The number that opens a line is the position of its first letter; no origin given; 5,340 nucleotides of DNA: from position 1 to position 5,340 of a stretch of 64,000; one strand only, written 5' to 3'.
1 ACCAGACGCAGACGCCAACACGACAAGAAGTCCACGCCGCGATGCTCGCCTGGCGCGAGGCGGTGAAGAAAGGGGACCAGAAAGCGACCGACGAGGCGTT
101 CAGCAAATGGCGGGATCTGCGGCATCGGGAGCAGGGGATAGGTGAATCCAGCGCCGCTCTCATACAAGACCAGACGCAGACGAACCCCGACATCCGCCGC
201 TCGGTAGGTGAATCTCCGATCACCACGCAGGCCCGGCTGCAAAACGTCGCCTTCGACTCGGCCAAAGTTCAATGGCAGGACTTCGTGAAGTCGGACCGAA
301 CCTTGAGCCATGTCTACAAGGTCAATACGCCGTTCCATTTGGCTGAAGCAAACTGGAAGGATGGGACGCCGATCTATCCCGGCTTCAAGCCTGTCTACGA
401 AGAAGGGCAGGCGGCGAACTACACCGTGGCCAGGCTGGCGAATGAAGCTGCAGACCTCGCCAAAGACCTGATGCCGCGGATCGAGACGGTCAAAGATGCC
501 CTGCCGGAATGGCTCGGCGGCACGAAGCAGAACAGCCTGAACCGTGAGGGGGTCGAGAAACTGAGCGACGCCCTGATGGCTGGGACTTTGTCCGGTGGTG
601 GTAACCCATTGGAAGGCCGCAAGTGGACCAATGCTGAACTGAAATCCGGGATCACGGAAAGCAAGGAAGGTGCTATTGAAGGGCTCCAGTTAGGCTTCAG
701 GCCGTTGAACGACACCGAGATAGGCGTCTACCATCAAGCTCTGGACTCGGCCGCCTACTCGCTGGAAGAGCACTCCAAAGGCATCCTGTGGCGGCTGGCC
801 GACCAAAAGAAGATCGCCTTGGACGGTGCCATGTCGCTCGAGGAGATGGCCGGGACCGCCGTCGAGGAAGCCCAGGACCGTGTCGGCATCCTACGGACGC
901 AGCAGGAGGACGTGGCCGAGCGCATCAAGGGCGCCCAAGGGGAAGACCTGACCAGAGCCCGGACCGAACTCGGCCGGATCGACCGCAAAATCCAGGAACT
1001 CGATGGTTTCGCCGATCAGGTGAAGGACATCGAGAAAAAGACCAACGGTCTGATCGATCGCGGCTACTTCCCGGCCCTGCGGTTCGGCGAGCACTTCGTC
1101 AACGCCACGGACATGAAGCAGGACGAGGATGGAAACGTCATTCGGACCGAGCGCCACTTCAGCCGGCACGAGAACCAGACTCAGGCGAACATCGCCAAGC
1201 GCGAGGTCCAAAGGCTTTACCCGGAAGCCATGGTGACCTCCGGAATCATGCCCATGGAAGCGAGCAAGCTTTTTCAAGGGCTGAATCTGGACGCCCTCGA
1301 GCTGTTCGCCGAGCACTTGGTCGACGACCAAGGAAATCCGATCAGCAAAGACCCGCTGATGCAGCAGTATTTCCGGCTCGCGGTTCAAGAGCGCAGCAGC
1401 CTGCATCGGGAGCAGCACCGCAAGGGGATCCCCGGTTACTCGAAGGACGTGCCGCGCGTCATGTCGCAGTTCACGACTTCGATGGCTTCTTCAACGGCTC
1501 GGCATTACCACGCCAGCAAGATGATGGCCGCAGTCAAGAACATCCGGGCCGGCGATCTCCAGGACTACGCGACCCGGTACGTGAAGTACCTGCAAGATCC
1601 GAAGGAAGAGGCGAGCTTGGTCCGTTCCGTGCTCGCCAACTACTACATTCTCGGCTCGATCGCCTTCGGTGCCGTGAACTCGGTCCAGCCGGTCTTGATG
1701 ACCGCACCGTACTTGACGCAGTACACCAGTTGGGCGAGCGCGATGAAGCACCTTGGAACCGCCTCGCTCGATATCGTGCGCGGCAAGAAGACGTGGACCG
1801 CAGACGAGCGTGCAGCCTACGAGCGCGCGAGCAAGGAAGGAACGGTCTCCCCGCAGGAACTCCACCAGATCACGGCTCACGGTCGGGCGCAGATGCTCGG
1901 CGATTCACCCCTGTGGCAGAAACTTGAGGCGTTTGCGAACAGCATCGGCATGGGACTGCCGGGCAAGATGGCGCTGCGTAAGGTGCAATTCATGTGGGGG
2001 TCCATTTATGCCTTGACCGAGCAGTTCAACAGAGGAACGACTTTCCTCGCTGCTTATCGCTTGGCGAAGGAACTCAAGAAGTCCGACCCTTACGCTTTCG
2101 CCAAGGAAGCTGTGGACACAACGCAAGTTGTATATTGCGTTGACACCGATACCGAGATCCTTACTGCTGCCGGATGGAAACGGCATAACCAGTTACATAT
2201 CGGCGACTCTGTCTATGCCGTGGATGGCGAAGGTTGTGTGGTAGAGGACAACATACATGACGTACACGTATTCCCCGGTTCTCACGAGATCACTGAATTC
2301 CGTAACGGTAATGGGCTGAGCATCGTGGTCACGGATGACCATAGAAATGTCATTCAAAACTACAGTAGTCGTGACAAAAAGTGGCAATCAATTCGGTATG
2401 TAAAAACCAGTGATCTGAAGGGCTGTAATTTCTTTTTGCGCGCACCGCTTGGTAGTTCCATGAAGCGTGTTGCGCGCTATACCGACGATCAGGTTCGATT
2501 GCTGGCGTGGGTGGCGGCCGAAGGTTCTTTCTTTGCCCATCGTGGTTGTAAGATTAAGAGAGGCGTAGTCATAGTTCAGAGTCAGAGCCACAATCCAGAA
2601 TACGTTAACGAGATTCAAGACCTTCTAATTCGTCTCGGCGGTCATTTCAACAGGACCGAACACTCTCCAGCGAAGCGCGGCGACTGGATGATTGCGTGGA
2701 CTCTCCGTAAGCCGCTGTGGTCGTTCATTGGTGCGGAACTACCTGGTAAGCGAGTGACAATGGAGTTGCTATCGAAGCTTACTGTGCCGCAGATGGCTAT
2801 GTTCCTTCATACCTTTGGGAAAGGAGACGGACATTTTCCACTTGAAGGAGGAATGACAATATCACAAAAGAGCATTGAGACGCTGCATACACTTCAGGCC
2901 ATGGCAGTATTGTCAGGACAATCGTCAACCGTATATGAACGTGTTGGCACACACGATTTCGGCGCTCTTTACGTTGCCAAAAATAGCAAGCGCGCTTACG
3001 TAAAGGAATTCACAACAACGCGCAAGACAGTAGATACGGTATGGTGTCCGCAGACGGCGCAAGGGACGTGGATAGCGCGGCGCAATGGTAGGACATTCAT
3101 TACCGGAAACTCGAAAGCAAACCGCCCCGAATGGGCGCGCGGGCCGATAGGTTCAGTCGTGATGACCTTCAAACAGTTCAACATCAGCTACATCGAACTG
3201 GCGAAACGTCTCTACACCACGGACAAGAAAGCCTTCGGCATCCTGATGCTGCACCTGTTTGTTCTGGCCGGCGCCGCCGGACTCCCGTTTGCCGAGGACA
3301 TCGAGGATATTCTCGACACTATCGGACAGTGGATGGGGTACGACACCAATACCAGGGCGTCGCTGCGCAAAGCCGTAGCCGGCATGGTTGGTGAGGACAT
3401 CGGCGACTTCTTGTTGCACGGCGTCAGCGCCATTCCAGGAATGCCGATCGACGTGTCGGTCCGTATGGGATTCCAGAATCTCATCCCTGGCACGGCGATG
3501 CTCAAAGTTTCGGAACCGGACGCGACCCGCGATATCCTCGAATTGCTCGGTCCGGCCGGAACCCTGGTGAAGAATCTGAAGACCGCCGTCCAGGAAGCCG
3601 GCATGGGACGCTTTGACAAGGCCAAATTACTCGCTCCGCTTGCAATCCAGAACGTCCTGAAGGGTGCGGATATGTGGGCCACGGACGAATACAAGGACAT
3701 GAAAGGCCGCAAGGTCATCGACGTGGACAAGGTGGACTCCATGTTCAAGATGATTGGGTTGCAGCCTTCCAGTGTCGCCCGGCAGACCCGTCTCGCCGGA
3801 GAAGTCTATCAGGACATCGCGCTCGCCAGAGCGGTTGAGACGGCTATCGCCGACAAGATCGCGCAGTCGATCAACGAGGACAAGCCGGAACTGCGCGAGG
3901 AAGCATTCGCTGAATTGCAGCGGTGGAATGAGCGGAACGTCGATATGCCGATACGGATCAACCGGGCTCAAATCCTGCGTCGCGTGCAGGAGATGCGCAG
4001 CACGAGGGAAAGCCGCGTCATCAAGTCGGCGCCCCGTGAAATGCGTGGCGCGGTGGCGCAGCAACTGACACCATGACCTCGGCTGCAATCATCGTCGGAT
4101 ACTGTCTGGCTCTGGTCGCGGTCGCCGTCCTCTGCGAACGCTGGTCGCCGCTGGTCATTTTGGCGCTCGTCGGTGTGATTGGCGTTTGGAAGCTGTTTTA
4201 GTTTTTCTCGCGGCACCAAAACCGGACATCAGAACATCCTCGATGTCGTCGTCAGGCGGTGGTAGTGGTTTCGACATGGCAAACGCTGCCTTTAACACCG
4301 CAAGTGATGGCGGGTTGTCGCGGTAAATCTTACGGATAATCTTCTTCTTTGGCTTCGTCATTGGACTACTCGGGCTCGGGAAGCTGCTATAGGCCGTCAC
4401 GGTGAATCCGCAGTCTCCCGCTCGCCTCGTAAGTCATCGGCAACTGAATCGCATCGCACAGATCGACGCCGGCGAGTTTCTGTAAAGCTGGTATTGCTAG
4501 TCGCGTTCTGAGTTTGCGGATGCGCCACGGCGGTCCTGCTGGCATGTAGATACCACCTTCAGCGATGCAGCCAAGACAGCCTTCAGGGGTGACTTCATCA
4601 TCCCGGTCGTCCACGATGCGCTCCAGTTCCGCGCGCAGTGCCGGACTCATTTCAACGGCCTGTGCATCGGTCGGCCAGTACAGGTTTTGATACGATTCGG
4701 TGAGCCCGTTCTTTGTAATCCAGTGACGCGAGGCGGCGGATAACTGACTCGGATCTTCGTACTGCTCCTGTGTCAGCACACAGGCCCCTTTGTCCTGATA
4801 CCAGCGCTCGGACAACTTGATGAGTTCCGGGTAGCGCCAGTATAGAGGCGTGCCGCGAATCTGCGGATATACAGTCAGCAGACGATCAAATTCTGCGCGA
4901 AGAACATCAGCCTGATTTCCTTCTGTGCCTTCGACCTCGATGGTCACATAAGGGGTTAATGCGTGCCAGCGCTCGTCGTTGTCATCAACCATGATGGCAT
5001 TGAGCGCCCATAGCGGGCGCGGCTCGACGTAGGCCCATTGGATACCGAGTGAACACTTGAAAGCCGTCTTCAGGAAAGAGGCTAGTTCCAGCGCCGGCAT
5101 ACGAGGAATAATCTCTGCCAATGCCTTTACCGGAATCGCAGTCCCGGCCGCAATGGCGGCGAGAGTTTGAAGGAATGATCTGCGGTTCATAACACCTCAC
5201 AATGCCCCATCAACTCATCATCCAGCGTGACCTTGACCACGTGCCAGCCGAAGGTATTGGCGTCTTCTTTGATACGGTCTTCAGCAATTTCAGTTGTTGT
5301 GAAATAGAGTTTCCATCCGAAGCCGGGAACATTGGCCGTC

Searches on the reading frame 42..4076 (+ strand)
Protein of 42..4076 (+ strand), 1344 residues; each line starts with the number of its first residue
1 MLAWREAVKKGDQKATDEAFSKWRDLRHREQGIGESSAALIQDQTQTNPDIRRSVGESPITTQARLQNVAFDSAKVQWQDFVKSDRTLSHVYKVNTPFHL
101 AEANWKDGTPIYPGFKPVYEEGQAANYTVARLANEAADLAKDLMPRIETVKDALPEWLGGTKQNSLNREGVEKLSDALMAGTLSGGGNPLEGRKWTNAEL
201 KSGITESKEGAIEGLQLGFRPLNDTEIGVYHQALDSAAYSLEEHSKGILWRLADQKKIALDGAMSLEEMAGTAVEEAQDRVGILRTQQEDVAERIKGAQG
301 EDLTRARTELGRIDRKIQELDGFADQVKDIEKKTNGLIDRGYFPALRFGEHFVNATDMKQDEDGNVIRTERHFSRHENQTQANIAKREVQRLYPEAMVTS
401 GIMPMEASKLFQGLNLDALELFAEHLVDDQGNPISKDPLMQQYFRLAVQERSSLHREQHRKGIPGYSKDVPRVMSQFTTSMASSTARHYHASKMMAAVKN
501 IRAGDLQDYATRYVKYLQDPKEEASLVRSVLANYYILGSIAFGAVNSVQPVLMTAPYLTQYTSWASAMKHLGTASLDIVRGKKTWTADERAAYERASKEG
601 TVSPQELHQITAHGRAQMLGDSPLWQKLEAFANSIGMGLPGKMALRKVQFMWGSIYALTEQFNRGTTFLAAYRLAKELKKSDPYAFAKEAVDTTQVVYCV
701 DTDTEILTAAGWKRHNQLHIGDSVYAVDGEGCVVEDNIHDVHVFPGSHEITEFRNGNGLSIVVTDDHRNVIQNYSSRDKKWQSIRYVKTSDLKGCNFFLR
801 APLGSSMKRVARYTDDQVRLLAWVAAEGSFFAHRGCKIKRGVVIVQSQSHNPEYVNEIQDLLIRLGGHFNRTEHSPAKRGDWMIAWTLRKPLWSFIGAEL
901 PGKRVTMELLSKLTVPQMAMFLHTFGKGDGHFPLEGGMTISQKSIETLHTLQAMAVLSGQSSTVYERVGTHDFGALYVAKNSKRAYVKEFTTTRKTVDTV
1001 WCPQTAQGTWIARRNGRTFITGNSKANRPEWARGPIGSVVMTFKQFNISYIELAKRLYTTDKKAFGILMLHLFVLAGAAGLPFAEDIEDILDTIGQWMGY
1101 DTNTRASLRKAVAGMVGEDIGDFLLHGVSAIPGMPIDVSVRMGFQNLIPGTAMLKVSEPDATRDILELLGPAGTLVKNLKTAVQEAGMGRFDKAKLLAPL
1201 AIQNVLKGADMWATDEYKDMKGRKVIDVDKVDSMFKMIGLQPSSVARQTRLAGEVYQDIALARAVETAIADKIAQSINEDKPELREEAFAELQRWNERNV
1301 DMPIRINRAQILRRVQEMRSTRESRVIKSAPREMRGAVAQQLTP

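Call 15: search_protein_families(library=pfam, proteins=[window:42-4076:+], max_evalue=0.01)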
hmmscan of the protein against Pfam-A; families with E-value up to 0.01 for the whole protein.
window:42-4076:+ (1344 aa): 2 families
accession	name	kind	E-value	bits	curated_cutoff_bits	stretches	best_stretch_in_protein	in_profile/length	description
PF14528.11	LAGLIDADG_3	-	6.7e-05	23.5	22.5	0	917-978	2-66/82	LAGLIDADG-like domain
PF01079.26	Hint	-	0.00047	20.3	29.7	1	692-800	6-116/213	Hint module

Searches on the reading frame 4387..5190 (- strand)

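Call 15: search_protein_families(library=pfam, proteins=[window:4387-5190:-], max_evalue=0.01)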
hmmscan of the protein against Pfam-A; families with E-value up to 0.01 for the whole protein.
window:4387-5190:- (267 aa): 1 family
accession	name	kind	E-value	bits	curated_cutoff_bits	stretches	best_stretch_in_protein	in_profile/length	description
PF10518.14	TAT_signal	-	0.00027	21.2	22.7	1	1-19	2-20/21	TAT (twin-arginine translocation) pathway signal sequence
